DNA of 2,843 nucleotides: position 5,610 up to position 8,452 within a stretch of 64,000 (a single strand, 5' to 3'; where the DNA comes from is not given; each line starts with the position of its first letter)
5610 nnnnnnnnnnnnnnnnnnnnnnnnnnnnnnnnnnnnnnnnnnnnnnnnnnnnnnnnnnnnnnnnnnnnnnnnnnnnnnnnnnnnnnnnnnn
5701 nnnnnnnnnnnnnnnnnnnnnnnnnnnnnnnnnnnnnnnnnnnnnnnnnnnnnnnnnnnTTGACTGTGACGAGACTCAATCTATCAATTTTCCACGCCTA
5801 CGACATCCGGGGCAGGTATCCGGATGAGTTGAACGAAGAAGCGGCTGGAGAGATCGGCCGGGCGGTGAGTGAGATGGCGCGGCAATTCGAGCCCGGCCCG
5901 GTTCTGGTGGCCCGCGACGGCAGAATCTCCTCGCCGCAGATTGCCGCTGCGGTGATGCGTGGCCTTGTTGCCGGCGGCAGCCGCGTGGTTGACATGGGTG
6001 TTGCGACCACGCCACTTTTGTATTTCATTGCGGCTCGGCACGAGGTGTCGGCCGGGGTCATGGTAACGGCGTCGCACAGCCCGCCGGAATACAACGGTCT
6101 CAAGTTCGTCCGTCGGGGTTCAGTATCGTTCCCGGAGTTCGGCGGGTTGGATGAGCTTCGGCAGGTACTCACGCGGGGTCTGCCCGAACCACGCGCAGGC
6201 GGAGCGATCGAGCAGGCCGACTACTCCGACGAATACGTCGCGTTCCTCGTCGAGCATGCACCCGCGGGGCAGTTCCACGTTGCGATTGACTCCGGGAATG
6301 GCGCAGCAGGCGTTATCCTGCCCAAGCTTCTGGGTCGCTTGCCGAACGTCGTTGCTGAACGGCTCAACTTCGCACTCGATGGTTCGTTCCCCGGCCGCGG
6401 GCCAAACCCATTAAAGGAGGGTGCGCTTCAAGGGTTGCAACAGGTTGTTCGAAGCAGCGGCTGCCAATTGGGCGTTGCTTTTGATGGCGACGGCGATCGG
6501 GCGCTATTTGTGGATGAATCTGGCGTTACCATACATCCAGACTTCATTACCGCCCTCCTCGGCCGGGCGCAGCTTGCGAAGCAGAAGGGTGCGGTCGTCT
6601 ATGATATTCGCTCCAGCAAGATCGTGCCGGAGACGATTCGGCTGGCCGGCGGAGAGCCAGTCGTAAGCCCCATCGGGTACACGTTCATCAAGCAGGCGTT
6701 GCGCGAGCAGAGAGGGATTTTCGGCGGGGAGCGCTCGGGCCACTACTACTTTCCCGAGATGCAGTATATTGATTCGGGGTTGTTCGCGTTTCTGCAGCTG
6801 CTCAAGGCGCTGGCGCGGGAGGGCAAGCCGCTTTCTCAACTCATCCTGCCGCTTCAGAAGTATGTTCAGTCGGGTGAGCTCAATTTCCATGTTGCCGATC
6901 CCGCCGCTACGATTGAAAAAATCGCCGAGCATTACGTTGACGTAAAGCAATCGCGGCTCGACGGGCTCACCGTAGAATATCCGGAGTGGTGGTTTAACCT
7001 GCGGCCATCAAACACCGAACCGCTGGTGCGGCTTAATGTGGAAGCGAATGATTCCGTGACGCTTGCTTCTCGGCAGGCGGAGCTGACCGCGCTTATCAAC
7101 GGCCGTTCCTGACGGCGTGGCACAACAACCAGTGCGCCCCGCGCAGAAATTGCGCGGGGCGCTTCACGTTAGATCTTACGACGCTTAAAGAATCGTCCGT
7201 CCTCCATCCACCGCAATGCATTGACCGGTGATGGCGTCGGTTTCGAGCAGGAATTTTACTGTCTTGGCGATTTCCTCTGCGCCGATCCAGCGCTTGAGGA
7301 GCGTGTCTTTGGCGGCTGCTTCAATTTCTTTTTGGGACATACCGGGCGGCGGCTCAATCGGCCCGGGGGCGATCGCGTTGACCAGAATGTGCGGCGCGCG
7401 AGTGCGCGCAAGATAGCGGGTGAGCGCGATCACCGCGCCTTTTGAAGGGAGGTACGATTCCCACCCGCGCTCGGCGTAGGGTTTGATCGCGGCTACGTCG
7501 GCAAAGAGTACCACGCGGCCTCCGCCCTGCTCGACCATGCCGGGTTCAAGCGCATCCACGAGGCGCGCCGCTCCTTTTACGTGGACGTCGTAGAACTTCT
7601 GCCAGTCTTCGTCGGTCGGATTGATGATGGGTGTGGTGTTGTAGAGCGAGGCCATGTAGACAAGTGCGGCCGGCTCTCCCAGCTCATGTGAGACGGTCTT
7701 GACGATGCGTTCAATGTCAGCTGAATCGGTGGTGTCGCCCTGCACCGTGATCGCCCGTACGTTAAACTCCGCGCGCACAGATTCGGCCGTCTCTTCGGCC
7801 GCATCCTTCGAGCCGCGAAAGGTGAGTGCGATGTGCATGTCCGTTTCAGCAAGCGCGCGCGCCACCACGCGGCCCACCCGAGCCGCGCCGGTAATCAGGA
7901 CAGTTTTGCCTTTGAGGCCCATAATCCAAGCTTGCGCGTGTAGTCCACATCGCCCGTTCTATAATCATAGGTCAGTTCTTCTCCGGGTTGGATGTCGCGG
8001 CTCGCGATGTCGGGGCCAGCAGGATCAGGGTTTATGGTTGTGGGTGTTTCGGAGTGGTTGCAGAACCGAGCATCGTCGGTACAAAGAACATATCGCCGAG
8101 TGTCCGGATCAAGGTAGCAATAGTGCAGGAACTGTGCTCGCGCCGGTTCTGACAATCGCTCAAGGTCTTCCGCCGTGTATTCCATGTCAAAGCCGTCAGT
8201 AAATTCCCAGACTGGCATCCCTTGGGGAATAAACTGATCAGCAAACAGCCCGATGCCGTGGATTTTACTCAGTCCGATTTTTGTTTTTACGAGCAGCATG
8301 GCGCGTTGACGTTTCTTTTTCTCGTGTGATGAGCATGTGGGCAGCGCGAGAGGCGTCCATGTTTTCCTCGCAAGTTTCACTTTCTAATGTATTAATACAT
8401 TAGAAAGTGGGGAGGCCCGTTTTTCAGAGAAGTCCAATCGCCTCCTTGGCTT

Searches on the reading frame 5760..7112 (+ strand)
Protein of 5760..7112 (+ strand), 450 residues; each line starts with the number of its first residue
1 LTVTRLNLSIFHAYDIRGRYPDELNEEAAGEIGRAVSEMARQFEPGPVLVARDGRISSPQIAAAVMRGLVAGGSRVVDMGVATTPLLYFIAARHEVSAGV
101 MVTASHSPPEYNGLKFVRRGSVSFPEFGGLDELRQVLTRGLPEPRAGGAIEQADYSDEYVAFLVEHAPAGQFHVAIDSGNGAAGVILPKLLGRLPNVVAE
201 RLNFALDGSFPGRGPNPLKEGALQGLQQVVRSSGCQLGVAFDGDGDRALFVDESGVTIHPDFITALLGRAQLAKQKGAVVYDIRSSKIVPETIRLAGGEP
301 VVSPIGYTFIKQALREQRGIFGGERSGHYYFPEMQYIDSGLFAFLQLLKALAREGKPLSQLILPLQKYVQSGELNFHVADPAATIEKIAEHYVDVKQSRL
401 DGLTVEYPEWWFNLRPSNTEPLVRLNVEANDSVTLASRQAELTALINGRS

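Call 51: search_protein_families(library=pfam, proteins=[window:5760-7112:+], max_evalue=0.01)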
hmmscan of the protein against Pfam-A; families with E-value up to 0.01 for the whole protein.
window:5760-7112:+ (450 aa): 4 families
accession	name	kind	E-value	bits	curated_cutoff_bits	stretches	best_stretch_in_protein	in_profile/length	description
PF02878.22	PGM_PMM_I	-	1.8e-31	109.1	22.5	1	10-123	3-118/138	Phosphoglucomutase/phosphomannomutase, alpha/beta/alpha domain I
PF02879.22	PGM_PMM_II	-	8e-22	78.2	29.3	1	154-255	2-103/103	Phosphoglucomutase/phosphomannomutase, alpha/beta/alpha domain II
PF02880.22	PGM_PMM_III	-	8e-22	78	20.7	1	260-362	2-108/115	Phosphoglucomutase/phosphomannomutase, alpha/beta/alpha domain III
PF00408.26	PGM_PMM_IV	-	1.7e-10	41.2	23.1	1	373-443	1-66/68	Phosphoglucomutase/phosphomannomutase, C-terminal domain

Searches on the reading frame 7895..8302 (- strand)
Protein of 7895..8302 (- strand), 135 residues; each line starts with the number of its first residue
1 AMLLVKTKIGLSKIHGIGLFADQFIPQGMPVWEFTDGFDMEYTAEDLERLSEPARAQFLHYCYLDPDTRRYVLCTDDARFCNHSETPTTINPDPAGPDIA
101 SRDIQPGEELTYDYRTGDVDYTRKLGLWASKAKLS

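Call 51: search_protein_families(library=pfam, proteins=[window:7895-8302:-], max_evalue=0.01)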
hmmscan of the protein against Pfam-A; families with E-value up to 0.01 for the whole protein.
window:7895-8302:- (135 aa): 1 family
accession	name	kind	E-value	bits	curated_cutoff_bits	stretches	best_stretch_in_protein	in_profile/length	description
PF00856.33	SET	-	7.4e-12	46.1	22.4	1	16-114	1-104/105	SET domain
